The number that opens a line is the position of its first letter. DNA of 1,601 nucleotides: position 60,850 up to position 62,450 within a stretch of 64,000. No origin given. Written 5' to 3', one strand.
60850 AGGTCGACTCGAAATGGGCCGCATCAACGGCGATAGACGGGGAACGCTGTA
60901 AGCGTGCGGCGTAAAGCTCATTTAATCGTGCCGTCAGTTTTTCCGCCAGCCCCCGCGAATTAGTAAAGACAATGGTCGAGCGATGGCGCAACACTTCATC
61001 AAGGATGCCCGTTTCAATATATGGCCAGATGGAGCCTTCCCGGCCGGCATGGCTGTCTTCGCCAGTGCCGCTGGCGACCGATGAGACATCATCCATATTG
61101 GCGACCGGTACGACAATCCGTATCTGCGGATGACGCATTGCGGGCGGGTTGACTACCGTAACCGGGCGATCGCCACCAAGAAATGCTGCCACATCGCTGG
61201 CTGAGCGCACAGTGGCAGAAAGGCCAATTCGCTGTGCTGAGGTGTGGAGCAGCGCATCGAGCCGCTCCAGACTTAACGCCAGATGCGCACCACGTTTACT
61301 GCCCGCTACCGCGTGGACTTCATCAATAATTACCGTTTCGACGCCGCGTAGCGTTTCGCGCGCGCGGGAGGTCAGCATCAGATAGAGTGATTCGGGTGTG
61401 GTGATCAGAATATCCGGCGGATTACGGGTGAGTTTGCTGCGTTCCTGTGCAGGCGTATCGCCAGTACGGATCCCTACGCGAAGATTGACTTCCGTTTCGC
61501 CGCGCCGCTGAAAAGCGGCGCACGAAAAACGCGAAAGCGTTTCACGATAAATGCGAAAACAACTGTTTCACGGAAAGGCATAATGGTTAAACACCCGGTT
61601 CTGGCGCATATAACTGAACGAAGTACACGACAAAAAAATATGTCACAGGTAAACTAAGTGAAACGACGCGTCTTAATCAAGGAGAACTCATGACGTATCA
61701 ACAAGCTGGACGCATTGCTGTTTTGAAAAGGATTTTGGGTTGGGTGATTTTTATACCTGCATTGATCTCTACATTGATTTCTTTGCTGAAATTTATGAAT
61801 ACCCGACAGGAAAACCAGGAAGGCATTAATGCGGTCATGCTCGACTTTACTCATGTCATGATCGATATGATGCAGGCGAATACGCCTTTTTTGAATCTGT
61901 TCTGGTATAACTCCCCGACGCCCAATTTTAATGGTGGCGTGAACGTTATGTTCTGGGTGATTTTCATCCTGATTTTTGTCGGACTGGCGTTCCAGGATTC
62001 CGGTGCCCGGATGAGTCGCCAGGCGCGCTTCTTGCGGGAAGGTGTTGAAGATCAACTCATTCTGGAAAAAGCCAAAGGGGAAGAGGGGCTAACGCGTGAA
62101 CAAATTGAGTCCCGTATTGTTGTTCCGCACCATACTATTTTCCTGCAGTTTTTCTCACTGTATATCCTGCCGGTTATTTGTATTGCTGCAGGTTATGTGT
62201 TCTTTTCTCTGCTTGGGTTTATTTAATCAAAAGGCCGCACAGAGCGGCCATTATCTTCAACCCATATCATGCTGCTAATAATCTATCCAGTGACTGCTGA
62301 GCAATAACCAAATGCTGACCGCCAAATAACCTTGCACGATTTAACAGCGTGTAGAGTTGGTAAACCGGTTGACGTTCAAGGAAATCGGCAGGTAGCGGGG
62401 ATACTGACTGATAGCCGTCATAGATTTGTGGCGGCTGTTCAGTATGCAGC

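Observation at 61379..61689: Synteny breakpoint: 5'-truncated lhr fused to the yniB upstream region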

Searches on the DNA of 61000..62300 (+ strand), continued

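Call 9: search_dna_similar(query=window:61500-61640:+, collection=phages, mode=distant, max_rows=25, max_evalue=1)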
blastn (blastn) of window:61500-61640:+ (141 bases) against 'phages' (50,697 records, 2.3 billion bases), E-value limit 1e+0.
Records with a match: 12; places in all: 12; records where one place covers at least 80% of the query: 0.
Best place of each record, by identity: >=99% 5; 95-99% 1; 80-90% 6.
By first word of the organism name: Escherichia 6; Shigella 2; Yersinia 2; Proteus 1; Streptococcus 1.
By host as written in the record: Escherichia coli 3; Shigella flexneri serotype 4a 2; Yersinia pestis EV76-CN 2; Proteus mirabilis 1; Escherichia sp. 1; - 1; Escherichia coli C 1; Streptococcus equinus MEM36 1.
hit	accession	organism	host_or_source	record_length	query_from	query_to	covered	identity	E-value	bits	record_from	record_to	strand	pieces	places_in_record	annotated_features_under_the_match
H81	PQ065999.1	Proteus phage vB_PmiA_PM1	Proteus mirabilis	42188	14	62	35%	100.0%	3e-16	90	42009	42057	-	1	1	hypothetical protein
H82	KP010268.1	Shigella phage SfMu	Shigella flexneri serotype 4a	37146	14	61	34%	100.0%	9e-16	88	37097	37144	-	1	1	none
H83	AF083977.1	Escherichia phage Mu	Escherichia sp.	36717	14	61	34%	100.0%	9e-16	88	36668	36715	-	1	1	none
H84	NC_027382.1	Shigella phage SfMu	Shigella flexneri serotype 4a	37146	14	61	34%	100.0%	9e-16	88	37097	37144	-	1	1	none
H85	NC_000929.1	Escherichia phage Mu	Escherichia coli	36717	14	61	34%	100.0%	9e-16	88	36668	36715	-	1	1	none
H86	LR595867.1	Escherichia virus Mu_3F6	-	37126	14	61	34%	87.5%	1e-7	61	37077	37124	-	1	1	none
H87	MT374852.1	Yersinia phage vB_YpM_3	Yersinia pestis EV76-CN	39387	14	61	34%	87.5%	1e-7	61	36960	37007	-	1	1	none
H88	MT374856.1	Yersinia phage vB_YpM_23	Yersinia pestis EV76-CN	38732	14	61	34%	87.5%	1e-7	61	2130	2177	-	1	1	putative ATP-binding protein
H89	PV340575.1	Escherichia phage PhiR68_1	Escherichia coli C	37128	14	61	34%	87.5%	1e-7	61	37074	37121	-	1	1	hypothetical protein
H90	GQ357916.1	Escherichia phage D108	Escherichia coli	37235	14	61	34%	85.4%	7e-5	53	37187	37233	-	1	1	transposase-binding site based upon homology to Mu consensus ... (x2)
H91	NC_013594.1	Escherichia phage D108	Escherichia coli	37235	14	61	34%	85.4%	7e-5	53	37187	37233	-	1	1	transposase-binding site based upon homology to Mu consensus ... (x2)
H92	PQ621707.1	Streptococcus phage 36L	Streptococcus equinus MEM36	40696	31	62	23%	96.9%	2e-5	55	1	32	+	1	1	none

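Call 10: get_annotated_region(hit=H1, flank=1500)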
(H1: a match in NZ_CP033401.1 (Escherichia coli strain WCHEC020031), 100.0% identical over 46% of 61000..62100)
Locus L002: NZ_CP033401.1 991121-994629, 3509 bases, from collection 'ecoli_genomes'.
description: Escherichia coli strain WCHEC020031 chromosome, complete genome
organism: Escherichia coli strain WCHEC020031 (NCBI taxid 562)
replicon: chromosome; assembly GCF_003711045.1
host: Homo sapiens; source: -; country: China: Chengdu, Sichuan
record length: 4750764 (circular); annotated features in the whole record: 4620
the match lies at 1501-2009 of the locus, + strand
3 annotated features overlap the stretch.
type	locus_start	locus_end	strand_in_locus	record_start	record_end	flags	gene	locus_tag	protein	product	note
CDS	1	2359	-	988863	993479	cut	lhr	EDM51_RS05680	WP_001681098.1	ATP-dependent helicase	-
CDS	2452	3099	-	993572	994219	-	rnt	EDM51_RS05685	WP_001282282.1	ribonuclease T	-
CDS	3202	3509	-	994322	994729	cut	gloA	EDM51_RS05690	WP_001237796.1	lactoylglutathione lyase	-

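Call 11: get_annotated_region(hit=H56, flank=3000)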
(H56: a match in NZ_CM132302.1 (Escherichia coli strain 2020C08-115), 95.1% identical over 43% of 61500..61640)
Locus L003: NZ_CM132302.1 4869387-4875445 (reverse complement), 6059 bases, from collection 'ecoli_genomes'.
description: Escherichia coli strain 2020C08-115 chromosome, whole genome shotgun sequence
organism: Escherichia coli strain 2020C08-115 (NCBI taxid 562)
replicon: chromosome; assembly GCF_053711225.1
host: Homo sapiens; source: blood; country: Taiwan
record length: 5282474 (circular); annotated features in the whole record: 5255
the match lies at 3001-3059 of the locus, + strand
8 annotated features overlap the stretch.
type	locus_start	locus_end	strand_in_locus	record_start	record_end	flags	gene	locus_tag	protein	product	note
CDS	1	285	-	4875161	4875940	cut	ygfM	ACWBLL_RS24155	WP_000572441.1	molybdopterin-dependent oxidoreductase FAD-binding subunit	-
CDS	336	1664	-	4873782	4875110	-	ssnA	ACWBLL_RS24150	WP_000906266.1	putative aminohydrolase SsnA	-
CDS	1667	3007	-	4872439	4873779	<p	-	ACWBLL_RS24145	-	FAD-dependent oxidoreductase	incomplete; partial in the middle of a contig; missing N-terminus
CDS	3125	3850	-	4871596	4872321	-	-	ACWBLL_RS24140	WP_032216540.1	Mom family adenine methylcarbamoylation protein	-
CDS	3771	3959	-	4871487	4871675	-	-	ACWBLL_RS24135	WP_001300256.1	Com family DNA-binding transcriptional regulator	-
CDS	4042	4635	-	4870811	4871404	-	-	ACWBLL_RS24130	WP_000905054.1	recombinase family protein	-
CDS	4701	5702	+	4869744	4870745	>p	-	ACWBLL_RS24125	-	phage tail fiber protein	incomplete; partial in the middle of a contig; missing N-terminus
CDS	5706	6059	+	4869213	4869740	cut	-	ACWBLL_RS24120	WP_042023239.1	tail fiber assembly protein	-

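Call 12: get_annotated_region(hit=H58, flank=3000)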
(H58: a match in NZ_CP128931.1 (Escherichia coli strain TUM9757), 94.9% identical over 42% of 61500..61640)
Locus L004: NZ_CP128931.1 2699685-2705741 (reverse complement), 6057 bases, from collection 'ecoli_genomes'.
description: Escherichia coli strain TUM9757 chromosome, complete genome
organism: Escherichia coli strain TUM9757 (NCBI taxid 562)
replicon: chromosome; assembly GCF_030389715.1
host: missing; source: missing; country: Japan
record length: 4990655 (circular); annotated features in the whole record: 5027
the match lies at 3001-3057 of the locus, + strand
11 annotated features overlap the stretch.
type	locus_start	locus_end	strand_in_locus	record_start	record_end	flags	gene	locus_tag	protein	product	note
CDS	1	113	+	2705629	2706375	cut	mipA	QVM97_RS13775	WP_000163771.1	scaffolding protein MipA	-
CDS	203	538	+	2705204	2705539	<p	yeaE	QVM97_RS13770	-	methylglyoxal reductase YeaE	incomplete; partial in the middle of a contig; missing C-terminus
CDS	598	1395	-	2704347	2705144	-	istB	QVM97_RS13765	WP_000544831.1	IS21-like element IS21 family helper ATPase IstB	-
CDS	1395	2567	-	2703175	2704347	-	istA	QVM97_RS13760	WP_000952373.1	IS21-like element IS21 family transposase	-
CDS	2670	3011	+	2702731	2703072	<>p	yeaE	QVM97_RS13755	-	methylglyoxal reductase YeaE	incomplete; partial in the middle of a contig; missing N-terminus and C-terminus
CDS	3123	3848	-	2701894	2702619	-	-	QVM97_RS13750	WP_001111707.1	hypothetical protein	-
CDS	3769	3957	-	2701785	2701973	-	-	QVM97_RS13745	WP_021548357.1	Com family DNA-binding transcriptional regulator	-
CDS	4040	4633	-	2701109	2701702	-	-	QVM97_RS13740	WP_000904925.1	recombinase family protein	-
CDS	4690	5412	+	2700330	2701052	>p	-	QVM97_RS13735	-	phage tail protein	incomplete; partial in the middle of a contig; missing N-terminus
CDS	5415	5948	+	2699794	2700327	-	-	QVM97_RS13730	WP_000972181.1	tail fiber assembly protein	-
CDS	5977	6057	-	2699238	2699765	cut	-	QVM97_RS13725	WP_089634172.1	tail fiber assembly protein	-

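Call 15: search_dna_similar(query=window:61561-62300:+, collection=ecoli_genomes, mode=near, max_rows=15)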
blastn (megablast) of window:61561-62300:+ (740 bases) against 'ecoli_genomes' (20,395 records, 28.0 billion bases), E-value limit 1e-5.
Records with a match: 5423; places in all: 5427; records where one place covers at least 80% of the query: 5420.
Genomes with a match: 5423 of 5426; with a place that covers at least 80% of the query: 5420. Places per genome that has any: lowest 1, median 1, highest 2. On chromosomes: 5425 places; on plasmids: 2.
Best place of each record, by identity: >=99% 13; 95-99% 5410.
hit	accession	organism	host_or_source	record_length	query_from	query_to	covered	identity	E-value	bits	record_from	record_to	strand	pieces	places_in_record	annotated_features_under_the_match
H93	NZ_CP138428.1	Escherichia coli strain 6EVA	Homo sapiens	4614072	68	740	91%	99.3%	0e+0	1214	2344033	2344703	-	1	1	yniB: YniB family protein | yniA: fructosamine kinase family protein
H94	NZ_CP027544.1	Escherichia coli strain 2013C-3264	Homo sapiens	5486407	68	740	91%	99.1%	0e+0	1208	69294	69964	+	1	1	yniB: YniB family protein | yniA: fructosamine kinase family protein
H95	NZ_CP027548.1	Escherichia coli strain 2014C-3061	Homo sapiens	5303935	68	740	91%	99.1%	0e+0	1208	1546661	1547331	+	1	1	yniB: YniB family protein | yniA: fructosamine kinase family protein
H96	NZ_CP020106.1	Escherichia coli strain 13E0780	cattle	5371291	68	740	91%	99.1%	0e+0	1208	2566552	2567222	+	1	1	yniB: YniB family protein | yniA: fructosamine kinase family protein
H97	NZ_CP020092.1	Escherichia coli strain 13E0725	cattle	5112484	68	740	91%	99.1%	0e+0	1208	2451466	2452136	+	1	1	yniB: YniB family protein | yniA: fructosamine kinase family protein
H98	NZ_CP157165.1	Escherichia coli strain UTAK-1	Bos taurus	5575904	68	740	91%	99.1%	0e+0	1208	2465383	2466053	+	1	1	yniB: YniB family protein | yniA: fructosamine kinase family protein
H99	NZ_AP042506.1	Escherichia coli strain OkiPb01680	bovine feces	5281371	68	740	91%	99.1%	0e+0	1208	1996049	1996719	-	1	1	yniB: YniB family protein | yniA: fructosamine kinase family protein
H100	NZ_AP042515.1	Escherichia coli strain OkiPb01683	bovine feces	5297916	68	740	91%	99.1%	0e+0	1208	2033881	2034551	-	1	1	yniB: YniB family protein | yniA: fructosamine kinase family protein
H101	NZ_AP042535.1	Escherichia coli strain OkiPb01688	bovine feces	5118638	68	740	91%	99.1%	0e+0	1208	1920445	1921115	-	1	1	yniB: YniB family protein | yniA: fructosamine kinase family protein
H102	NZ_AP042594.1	Escherichia coli strain OkiPb01700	bovine feces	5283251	68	740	91%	99.1%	0e+0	1208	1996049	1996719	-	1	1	yniB: YniB family protein | yniA: fructosamine kinase family protein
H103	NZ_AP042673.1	Escherichia coli strain OkiPb01711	bovine feces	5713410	68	740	91%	99.1%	0e+0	1208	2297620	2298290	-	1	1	yniB: YniB family protein | yniA: fructosamine kinase family protein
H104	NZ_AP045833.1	Escherichia coli strain wlxctx60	Ursus thibetanus japonicus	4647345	68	740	91%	99.1%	0e+0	1208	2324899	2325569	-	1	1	yniB: YniB family protein | yniA: fructosamine kinase family protein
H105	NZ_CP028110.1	Escherichia coli O121 str. RM8352 strain RM8352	creek sediment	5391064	68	740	91%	99.0%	0e+0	1203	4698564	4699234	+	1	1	yniB: YniB family protein | yniA: fructosamine kinase family protein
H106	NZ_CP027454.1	Escherichia coli strain 2014C-4423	Homo sapiens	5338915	68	740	91%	99.0%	0e+0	1203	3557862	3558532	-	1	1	yniB: YniB family protein | yniA: fructosamine kinase family protein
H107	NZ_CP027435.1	Escherichia coli strain 2014C-3599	missing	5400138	68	740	91%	99.0%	0e+0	1203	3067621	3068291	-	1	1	yniB: YniB family protein | yniA: fructosamine kinase family protein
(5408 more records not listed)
